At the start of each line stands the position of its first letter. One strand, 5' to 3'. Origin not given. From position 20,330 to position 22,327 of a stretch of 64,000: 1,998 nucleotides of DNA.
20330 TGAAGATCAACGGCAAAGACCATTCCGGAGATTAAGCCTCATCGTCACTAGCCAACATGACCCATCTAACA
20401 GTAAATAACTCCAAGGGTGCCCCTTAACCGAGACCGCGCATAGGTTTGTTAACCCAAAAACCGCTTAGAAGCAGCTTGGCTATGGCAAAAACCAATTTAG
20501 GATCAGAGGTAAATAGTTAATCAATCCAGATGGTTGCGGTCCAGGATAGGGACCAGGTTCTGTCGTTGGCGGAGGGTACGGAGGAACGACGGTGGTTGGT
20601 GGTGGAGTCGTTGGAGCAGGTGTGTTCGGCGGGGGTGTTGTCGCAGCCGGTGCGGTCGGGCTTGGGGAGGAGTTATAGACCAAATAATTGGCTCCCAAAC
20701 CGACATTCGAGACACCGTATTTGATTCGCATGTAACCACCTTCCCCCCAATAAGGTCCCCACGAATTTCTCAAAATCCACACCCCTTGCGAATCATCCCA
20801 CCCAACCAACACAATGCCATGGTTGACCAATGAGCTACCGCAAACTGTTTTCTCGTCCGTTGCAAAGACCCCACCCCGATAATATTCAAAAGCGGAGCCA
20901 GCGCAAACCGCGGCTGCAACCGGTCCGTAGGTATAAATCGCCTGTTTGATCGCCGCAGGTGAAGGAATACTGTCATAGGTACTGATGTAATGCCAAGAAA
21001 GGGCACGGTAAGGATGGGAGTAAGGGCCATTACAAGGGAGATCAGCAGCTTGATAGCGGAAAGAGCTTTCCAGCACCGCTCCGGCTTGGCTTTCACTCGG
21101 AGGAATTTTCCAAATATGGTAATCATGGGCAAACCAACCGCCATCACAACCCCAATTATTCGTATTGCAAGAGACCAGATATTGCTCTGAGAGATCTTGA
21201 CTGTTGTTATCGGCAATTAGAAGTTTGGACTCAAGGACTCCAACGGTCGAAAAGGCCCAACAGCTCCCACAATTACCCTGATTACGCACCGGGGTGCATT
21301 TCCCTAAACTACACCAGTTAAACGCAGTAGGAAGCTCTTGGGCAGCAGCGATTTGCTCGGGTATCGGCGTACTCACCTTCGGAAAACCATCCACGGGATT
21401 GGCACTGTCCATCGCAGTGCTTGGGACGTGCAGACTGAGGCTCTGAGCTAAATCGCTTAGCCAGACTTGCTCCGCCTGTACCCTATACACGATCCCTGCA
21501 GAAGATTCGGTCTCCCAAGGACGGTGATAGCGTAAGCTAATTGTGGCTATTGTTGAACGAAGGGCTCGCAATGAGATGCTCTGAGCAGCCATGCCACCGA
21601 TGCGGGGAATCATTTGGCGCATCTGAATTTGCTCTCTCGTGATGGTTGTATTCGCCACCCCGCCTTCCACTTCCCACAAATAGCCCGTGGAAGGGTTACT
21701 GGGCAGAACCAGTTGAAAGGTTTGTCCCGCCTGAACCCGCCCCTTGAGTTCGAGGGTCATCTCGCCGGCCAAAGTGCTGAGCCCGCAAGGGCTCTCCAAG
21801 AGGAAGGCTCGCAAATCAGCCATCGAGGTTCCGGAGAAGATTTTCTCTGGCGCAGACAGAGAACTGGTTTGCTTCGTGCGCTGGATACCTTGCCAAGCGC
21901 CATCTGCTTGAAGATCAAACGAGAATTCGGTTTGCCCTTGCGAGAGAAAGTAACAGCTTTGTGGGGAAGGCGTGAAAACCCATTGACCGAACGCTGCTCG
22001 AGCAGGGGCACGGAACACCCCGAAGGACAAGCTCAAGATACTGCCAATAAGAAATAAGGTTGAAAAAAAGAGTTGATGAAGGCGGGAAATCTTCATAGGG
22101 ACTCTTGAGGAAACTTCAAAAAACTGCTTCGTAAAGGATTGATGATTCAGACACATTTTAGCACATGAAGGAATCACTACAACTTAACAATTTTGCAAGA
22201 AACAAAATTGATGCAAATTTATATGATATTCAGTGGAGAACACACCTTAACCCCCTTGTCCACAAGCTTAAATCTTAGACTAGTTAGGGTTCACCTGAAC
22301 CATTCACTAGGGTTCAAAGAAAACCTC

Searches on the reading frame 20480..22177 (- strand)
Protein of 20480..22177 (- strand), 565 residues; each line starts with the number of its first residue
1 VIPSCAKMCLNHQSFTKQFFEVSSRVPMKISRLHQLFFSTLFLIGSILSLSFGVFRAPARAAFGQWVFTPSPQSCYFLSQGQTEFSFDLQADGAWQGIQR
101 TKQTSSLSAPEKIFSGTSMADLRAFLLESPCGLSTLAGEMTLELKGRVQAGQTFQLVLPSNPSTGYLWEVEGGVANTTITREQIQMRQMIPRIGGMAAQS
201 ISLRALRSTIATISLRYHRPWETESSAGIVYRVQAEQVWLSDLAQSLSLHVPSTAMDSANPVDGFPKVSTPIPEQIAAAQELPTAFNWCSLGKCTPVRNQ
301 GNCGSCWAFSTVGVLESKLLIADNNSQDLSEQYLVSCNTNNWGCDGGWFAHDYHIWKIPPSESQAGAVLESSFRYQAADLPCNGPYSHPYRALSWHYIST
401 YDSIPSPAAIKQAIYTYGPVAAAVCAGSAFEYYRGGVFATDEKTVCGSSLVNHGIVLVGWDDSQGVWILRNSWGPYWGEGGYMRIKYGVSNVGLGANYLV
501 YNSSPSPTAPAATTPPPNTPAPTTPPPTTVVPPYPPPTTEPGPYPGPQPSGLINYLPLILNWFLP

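Call 54: search_protein_families(library=pfam, proteins=[window:20480-22177:-], max_evalue=0.00001)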
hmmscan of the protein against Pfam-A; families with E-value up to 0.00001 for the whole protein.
window:20480-22177:- (565 aa): 2 families
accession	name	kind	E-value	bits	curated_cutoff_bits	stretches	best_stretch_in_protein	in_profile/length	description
PF00112.29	Peptidase_C1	-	1.1e-49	169.9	20.7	1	282-493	1-211/220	Papain family cysteine protease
PF09394.16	Inhibitor_I42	-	6e-12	46.1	27.2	1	148-227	2-83/91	Chagasin family peptidase inhibitor I42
